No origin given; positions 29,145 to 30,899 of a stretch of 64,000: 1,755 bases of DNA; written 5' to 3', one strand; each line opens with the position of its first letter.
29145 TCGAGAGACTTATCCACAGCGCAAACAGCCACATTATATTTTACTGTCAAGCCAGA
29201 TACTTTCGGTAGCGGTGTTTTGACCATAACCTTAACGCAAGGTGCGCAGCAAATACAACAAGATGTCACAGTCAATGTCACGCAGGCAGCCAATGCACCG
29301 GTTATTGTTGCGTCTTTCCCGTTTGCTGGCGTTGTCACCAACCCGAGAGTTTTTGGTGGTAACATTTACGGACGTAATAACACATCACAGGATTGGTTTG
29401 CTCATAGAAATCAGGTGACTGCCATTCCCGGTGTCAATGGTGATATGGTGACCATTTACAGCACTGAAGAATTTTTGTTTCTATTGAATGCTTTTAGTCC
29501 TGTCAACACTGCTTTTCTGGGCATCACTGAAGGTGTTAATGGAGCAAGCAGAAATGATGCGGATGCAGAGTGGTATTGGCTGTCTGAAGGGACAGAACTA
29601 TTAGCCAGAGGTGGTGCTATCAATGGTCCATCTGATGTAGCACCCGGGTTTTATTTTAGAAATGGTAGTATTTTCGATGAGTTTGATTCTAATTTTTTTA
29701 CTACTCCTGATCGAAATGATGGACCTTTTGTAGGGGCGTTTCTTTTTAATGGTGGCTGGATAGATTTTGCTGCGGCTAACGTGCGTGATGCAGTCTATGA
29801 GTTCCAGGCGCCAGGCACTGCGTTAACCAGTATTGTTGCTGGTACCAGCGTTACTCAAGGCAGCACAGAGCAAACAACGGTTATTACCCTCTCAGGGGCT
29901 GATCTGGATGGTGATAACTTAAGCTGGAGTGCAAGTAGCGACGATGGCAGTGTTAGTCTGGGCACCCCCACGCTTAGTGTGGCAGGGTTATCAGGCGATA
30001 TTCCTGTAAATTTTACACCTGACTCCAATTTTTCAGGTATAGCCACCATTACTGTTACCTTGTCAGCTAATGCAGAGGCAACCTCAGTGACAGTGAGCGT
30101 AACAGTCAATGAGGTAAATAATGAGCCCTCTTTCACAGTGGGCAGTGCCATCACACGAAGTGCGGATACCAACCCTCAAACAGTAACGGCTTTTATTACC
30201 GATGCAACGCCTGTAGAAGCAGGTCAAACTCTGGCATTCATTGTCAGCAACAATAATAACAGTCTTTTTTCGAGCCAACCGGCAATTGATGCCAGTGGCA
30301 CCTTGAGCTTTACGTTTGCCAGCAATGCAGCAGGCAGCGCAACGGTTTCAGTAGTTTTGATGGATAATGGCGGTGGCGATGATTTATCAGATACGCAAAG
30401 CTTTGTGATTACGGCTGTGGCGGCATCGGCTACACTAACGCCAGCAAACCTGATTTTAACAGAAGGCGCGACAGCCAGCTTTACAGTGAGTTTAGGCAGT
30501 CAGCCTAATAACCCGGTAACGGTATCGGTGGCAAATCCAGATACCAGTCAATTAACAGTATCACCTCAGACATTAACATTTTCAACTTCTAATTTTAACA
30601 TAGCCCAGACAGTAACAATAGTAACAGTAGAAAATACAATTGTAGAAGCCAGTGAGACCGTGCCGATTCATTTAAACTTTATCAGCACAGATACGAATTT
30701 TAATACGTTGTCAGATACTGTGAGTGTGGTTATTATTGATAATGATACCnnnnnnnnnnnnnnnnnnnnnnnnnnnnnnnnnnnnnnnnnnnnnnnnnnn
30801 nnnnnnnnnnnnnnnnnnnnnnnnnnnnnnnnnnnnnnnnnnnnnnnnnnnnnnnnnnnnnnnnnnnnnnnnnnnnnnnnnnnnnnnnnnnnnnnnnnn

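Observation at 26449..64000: Open-ended giant gene (>37.5 kb, >12,500 codons) encoding a secreted protein with ~90 Calx-beta domains, invisible in the ORF track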

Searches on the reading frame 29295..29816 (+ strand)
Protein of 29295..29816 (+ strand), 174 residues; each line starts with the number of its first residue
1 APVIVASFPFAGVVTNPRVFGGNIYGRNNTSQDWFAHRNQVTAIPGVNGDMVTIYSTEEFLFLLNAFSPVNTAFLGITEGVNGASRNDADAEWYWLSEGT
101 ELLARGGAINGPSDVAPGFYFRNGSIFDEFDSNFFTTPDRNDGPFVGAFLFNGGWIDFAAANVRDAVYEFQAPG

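Call 44: search_solved_structures(query=A1, max_evalue=1, show_alignments=2)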
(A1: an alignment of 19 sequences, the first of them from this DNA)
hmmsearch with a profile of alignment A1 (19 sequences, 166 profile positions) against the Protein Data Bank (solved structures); distinct sequences matched with E-value up to 1: 207 (the best 60 are shown).
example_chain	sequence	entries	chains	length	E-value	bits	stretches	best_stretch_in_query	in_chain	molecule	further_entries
5xts_A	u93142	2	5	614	1.9e-15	60.7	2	18-92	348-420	Macrophage mannose receptor 1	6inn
7qsr_A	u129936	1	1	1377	3e-15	60.1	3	40-92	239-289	Secretory phospholipase A2 receptor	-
9wyt_J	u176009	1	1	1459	2.7e-13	53.7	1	39-92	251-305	yolk sac IgY receptor precursor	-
7jpt_A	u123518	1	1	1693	1.3e-12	51.5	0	35-89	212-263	Lymphocyte antigen 75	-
7jpu_A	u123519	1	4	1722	1.5e-12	51.3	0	35-89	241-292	Lymphocyte antigen 75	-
5xtw_A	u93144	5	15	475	8.6e-10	42.3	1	18-92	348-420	Macrophage mannose receptor 1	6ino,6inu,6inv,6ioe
1sl5_A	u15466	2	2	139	1e-08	38.8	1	17-93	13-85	mDC-SIGN1B type I isoform | CD209 antigen, DCSIGN-CRD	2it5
5ao5_A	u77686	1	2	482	1.1e-08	38.7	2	18-89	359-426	C-TYPE MANNOSE RECEPTOR 2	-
5ao6_A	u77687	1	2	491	1.1e-08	38.7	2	18-89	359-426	C-TYPE MANNOSE RECEPTOR 2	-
2bpe_A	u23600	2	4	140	1.5e-08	38.3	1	14-94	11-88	DECTIN-1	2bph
2bpd_A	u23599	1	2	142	1.5e-08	38.3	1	13-94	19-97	DECTIN-1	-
1sl4_A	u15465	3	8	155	1.5e-08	38.2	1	17-92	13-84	mDC-SIGN1B type I isoform | CD209 antigen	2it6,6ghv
5e4k_A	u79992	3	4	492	1.6e-08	38.2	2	18-89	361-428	C-type mannose receptor 2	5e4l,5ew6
1k9i_A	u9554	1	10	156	1.6e-08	38.1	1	17-92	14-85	mDC-SIGN1B type I isoform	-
2cl8_A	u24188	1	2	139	1.6e-08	38.1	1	14-94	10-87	DECTIN-1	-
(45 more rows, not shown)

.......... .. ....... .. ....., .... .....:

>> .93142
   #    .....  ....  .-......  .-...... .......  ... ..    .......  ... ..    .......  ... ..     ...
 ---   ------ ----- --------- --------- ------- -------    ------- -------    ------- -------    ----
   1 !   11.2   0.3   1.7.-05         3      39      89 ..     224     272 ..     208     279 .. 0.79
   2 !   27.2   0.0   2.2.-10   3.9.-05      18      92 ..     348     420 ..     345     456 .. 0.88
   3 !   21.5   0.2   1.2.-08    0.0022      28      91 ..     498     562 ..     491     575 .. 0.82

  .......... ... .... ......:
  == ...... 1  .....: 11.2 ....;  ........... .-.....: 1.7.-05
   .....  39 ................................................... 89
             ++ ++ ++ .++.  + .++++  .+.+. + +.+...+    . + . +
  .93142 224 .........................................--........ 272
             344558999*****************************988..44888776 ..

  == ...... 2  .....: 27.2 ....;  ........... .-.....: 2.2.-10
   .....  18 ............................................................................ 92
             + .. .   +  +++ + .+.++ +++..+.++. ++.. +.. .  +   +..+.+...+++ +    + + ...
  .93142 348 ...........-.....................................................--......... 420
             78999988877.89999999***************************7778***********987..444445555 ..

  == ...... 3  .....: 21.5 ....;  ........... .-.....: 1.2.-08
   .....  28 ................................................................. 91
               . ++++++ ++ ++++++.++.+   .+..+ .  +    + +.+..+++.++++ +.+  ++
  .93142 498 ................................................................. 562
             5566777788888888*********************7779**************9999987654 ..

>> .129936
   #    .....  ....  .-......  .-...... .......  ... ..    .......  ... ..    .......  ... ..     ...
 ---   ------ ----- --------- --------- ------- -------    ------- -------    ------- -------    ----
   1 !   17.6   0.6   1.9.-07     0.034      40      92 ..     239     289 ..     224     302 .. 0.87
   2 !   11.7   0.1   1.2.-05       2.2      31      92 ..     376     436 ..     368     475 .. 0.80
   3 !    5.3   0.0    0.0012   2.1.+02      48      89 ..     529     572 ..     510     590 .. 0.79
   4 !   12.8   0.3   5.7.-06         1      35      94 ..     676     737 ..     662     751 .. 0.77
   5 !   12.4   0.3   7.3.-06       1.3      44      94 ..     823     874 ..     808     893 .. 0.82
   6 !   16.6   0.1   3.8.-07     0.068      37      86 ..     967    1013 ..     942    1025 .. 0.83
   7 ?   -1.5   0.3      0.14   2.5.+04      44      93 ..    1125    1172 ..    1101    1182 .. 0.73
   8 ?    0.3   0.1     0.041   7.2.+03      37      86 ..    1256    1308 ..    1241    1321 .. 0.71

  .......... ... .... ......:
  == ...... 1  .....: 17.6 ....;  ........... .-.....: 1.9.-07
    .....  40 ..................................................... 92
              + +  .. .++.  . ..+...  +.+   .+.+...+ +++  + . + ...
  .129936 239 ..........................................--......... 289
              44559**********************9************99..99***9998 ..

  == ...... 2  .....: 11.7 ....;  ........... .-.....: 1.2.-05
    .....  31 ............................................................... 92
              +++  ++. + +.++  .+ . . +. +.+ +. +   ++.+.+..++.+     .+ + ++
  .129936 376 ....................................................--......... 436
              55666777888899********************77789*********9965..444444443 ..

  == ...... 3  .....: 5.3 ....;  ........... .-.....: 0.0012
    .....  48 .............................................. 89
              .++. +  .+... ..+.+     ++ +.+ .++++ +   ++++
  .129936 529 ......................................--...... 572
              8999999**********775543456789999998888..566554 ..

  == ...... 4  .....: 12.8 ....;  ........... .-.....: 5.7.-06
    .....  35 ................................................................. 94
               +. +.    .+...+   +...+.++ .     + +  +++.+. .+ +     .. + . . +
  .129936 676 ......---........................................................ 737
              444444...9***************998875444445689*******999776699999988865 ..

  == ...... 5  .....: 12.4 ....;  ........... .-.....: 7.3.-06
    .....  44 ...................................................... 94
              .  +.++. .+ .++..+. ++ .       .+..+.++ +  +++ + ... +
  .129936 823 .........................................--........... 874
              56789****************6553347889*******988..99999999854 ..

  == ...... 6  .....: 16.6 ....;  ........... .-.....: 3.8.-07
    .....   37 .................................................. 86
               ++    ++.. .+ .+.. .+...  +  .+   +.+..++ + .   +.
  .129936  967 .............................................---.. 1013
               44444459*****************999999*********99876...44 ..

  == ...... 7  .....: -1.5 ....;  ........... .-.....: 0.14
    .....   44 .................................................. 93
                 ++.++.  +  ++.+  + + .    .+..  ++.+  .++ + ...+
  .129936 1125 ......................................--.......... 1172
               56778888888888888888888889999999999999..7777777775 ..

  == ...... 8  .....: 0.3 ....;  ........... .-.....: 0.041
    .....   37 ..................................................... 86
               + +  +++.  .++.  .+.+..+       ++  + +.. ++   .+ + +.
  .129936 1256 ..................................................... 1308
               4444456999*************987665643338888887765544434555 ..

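Call 62: predict_structure(alignment_id=A1)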
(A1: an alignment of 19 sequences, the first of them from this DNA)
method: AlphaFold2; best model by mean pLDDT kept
length: 174 residues; sequences in the alignment: 19
mean_pLDDT: 65.8   pTM: 0.65
mean pLDDT of the five models: 65.8, 54.3, 50.9, 47.1, 44.3
residues with pLDDT >= 90: 1; 70-90: 73; 50-70: 67; < 50: 33
segments of 3 or more residues with pLDDT < 50: 81-87, 117-119, 121-124, 129-144
pLDDT, mean of each block of 10 residues (from residue 1): 59 82 87 86 76 76 78 67 46 59 57 54 49 44 51 63 85 61
secondary structure, 60 per line:
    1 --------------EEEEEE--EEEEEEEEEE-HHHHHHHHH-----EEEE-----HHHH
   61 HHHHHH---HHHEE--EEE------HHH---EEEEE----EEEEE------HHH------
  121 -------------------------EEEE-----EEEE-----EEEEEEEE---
elements in order: E15-20 E23-32 H34-42 E48-51 H57-66 E77-79 E92-96 E101-105 E146-149 E155-158 E164-171

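Call 65: fold_search(model_id=the predicted structure, library=pdb)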
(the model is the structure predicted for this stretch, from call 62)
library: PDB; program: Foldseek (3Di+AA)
matches with E <= 10: 576; with E <= 0.001: 110
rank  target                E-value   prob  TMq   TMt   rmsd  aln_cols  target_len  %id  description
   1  1k9j_B                4.5e-05  1.00  0.54  0.70   4.7       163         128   15  Complex of DC-SIGNR and GlcNAc2Man3 (released 2001-12-21)
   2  4wqq_A                6.4e-05  1.00  0.51  0.61   6.7       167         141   14  Structure of EPNH mutant of CEL-I (released 2015-04-29)
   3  1k9i_D                7.3e-05  1.00  0.53  0.68   3.9       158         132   17  Complex of DC-SIGN and GlcNAc2Man3 (released 2001-12-21)
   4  1k9j_A                7.7e-05  1.00  0.53  0.69   4.7       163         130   16  Complex of DC-SIGNR and GlcNAc2Man3 (released 2001-12-21)
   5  1y17_A                8.2e-05  1.00  0.46  0.61   9.1       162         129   12  crystal structure of Aa-X-bp-II, a snake venom protein with the activity of binding to coagulation factor X from Agkis (released 2006-03-07)
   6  1k9i_H                8.6e-05  1.00  0.55  0.72   3.8       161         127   18  Complex of DC-SIGN and GlcNAc2Man3 (released 2001-12-21)
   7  1wmy_A                1.2e-04  1.00  0.52  0.63   6.6       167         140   14  Crystal Structure of C-type Lectin CEL-I from Cucumaria echinata (released 2004-09-07)
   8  1fvu_A                1.3e-04  1.00  0.47  0.59  10.3       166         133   14  CRYSTAL STRUCTURE OF BOTROCETIN (released 2001-02-14)
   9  5jq1_B                1.6e-04  1.00  0.51  0.67   6.6       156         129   16  Efficient targeting of the asialoglycoprotein receptor by polyvalent display of a compact galactosamine mimic (released 2017-06-14)
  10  6jk4                  1.6e-04  1.00  0.50  0.66   6.0       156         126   14  Ca2+-dependent type II antifreeze protein (released 2019-06-26)
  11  3als_A                1.6e-04  1.00  0.51  0.56   5.6       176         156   13  Crystal structure of CEL-IV (released 2011-01-19)
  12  2xr5                  1.7e-04  1.00  0.51  0.66   4.7       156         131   17  Crystal structure of the complex of the carbohydrate recognition domain of human DC-SIGN with pseudo dimannoside mimic. (released 2011-10-19)
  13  6ghv_C                1.7e-04  1.00  0.51  0.64   5.0       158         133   16  Structure of a DC-SIGN CRD in complex with high affinity glycomimetic. (released 2019-09-11)
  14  8rov_A                1.9e-04  1.00  0.51  0.60   5.5       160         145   14  Human dectin-2 with dimerization domain (released 2024-10-16)
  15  4zes_A                2.0e-04  1.00  0.49  0.57   6.6       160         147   14  Blood dendritic cell antigen 2 (BDCA-2) complexed with methyl-mannoside (released 2015-05-27)
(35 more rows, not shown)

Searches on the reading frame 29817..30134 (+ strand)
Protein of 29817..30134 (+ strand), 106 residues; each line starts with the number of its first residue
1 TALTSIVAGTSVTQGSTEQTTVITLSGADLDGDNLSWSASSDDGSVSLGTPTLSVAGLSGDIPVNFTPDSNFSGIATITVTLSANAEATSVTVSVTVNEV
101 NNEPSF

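Call 87: search_solved_structures(query=A3, max_evalue=0.1)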
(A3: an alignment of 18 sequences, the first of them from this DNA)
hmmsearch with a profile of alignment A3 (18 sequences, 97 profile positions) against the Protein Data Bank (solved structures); distinct sequences matched with E-value up to 0.1: 1.
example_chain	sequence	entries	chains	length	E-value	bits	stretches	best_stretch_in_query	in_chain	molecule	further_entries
9avk_A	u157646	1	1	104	0.03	17.4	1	32-85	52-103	YSIRK signal domain/LPXTG anchor domain surface protein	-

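Call 88: search_protein_families(library=pfam, alignment_id=A3, max_evalue=0.01)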
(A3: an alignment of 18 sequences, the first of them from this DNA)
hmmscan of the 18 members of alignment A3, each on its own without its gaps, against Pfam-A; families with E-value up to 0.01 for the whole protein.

A. member 1, seq(106 aa): 3 families
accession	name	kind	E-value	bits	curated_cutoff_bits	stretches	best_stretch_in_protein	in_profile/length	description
PF17963.7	Big_9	-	7.5e-07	30.4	23.6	1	9-97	8-88/89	Bacterial Ig domain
PF01833.30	TIG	-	0.001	19.4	20.9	1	12-99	6-72/84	IPT/TIG domain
PF17892.7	Cadherin_5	-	0.0024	18.1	26.5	1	14-98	15-98/98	Cadherin-like domain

B. families by the number of members that match (of 18 scanned): 5 families
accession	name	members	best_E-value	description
PF17963.7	Big_9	14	3.7e-08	Bacterial Ig domain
PF17892.7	Cadherin_5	4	7.3e-05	Cadherin-like domain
PF01833.30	TIG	1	0.001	IPT/TIG domain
PF22704.2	CBM13-like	1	0.0012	Alpha-galactosidase, CBM13 domain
PF14209.11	DUF4321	1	0.0046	Domain of unknown function (DUF4321)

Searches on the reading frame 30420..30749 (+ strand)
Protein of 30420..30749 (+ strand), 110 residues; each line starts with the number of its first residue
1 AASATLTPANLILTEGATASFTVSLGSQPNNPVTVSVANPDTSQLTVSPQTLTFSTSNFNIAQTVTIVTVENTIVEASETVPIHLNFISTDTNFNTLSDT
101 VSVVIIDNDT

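Call 67: search_protein_families(library=pfam, proteins=[window:30420-30749:+], max_evalue=1)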
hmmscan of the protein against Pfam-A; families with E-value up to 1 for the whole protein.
window:30420-30749:+ (110 aa): 3 families
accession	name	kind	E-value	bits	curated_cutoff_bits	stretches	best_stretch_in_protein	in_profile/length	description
PF17766.7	fn3_6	-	0.00029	21.4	26.4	1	34-71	36-73/99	Fibronectin type-III domain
PF02368.24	Big_2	-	0.081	13.3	22.8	1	3-54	4-54/79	Bacterial Ig-like domain (group 2)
PF17149.10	CHASE5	-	0.1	13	27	1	30-75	57-102/108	Periplasmic sensor domain found in signal transduction proteins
